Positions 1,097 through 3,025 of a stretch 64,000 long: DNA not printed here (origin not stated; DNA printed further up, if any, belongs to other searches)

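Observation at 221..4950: Candidate accessory/defence-like island: DUF4238 protein, large nucleotidyltransferase-motif protein and two unknown proteins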

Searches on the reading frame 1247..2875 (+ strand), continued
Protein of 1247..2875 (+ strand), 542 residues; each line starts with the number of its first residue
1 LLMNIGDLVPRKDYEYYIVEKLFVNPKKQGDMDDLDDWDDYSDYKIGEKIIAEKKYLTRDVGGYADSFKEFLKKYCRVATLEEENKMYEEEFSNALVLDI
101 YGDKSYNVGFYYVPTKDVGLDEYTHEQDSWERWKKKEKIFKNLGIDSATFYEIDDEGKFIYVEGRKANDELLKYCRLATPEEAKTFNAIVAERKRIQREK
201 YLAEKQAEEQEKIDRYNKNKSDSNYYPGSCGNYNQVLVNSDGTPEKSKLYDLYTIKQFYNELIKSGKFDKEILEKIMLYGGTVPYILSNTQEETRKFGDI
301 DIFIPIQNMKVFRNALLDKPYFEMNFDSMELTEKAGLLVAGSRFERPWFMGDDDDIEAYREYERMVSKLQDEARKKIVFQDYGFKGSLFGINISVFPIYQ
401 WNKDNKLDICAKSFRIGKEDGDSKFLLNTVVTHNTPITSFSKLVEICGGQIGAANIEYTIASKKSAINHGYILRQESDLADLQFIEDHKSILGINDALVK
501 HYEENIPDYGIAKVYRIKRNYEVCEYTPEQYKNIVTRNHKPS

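Call 52: search_protein_families(library=pfam, proteins=[P0105, P0106, P0109, P0132, P0134, P0136, P0143, P0150, P0154, P0155], max_evalue=0.01)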
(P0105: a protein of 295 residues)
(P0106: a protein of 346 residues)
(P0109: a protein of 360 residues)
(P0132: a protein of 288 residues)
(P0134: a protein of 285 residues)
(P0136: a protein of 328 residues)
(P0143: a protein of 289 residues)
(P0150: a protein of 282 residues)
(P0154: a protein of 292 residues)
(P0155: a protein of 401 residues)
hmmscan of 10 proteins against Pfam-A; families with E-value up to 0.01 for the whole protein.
P0105 (295 aa): 0 families

P0106 (346 aa): 0 families

P0109 (360 aa): 0 families

P0132 (288 aa): 0 families

P0134 (285 aa): 0 families

P0136 (328 aa): 0 families

P0143 (289 aa): 1 family
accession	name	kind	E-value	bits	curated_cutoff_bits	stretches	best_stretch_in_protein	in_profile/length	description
PF09970.15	DUF2204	-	4e-06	27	20.3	1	187-268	89-162/181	Nucleotidyl transferase of unknown function (DUF2204)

P0150 (282 aa): 0 families

P0154 (292 aa): 2 families
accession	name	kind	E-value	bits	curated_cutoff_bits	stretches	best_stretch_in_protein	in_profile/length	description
PF13326.11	PSII_Pbs27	-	0.0055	17.4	25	0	41-100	61-118/140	Photosystem II Pbs27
PF06315.17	AceK_kinase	-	0.0096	15.9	29.3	0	17-77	40-95/256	Isocitrate dehydrogenase kinase/phosphatase (AceK) kinase domain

P0155 (401 aa): 0 families

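Call 59: fold_search(model_id=the predicted structure, library=viral)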
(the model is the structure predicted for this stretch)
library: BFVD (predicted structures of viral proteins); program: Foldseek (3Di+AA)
matches with E <= 10: 198; with E <= 0.001: 0
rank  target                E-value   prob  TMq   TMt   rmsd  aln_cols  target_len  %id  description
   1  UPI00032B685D         1.4e-03  0.92  0.16  0.19  19.7       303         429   12  (no name look-up for this kind of identifier)
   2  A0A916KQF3            1.8e-03  0.95  0.18  0.21  19.7       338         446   13  Uncharacterized protein [Mythimna separata entomopoxvirus 'L']
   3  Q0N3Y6                6.2e-03  0.66  0.14  0.17  18.2       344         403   10  Ac18-like protein [Clanis bilineata nucleopolyhedrovirus]
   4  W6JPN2                1.0e-02  0.63  0.17  0.20  19.8       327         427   13  Uncharacterized protein [Alphaentomopoxvirus acuprea]
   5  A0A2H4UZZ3            1.0e-02  0.57  0.14  0.18  18.6       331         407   11  ORF110 protein [Operophtera brumata nucleopolyhedrovirus]
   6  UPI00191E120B         1.5e-02  0.96  0.18  0.44  14.4       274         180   11  (no name look-up for this kind of identifier)
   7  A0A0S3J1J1            4.1e-02  0.35  0.15  0.20  16.9       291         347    8  Uncharacterized protein [Anticarsia gemmatalis multiple nucleopolyhedrovirus]
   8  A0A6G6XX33            5.0e-02  0.96  0.19  0.32   8.6       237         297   11  (no name in the UniProt tables at hand)
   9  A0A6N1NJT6            5.3e-02  0.23  0.15  0.14  23.9       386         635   12  p87 [Tupanvirus deep ocean]
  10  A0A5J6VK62            5.9e-02  0.84  0.19  0.45  13.2       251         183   15  LicD family protein [Megaviridae environmental sample]
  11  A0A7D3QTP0            7.3e-02  0.82  0.16  0.37  10.2       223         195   12  LicD family protein [Fadolivirus FV1/VV64]
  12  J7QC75                1.2e-01  0.87  0.19  0.43  10.9       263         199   12  Uncharacterized protein [Alphaspiravirus yamagawaense]
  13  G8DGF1                1.5e-01  0.82  0.15  0.40  10.3       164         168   11  (no name in the UniProt tables at hand)
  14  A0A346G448            1.6e-01  0.82  0.20  0.16   8.9       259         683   10  (no name in the UniProt tables at hand)
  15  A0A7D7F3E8            2.0e-01  0.03  0.10  0.07  26.9       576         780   10  Polymerase PA [Zygentoman orthomyxo-related virus OKIAV204]
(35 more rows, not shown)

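Call 67: search_protein_families(library=pfam, alignment_id=A1, max_evalue=5)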
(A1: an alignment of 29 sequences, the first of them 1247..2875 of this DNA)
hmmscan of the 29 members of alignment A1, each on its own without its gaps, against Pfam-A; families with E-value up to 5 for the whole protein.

A. member 1, window:1247-2875:+ (542 aa): 1 family
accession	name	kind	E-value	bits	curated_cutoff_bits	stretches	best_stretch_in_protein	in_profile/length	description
PF23894.2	LD_SV2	-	0.19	12.5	29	1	85-160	6-83/92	SV2A/B/C luminal domain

B. families by the number of members that match (of 29 scanned): 24 families
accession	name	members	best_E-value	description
PF14907.12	NTP_transf_5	4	0.035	Uncharacterised nucleotidyltransferase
PF18546.6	MetOD1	3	0.04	Methanogen output domain 1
PF19610.4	DUF6115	2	0.0098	Family of unknown function (DUF6115)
PF20131.4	MC3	2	0.05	ABC-three component (ABC-3C) system Middle Component 3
PF12923.12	RRP7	2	0.095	Ribosomal RNA-processing protein 7 (RRP7) C-terminal domain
PF23894.2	LD_SV2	2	0.19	SV2A/B/C luminal domain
PF11213.13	DUF3006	1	0.007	Protein of unknown function (DUF3006)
PF15963.11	Myb_DNA-bind_7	1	0.0094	Myb DNA-binding like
PF24671.2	DRC7_C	1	0.037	Dynein regulatory complex subunit 7 C-terminal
PF21436.2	STT3-PglB_core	1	0.048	STT3/PglB/AglB core domain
PF02443.22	Circo_capsid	1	0.083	Circovirus capsid protein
PF14160.11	FAM110_C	1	0.084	Centrosome-associated C terminus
PF20374.3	DUF6669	1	0.093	Family of unknown function (DUF6669)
PF23713.2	WH_Egal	1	0.12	Egalitarian winged helix domain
PF06711.16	DUF1198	1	0.12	Protein of unknown function (DUF1198)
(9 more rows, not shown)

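Call 97: search_dna_similar(query=window:1253-2875:+, collection=phages, mode=protein, max_evalue=0.001, max_rows=10)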
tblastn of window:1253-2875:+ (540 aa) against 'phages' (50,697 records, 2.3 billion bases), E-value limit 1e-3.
No match.

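Call 98: search_dna_similar(query=window:1253-2875:+, collection=plasmids, mode=protein, max_evalue=0.001, max_rows=10)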
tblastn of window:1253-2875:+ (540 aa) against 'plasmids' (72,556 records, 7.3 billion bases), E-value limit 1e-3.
No match.
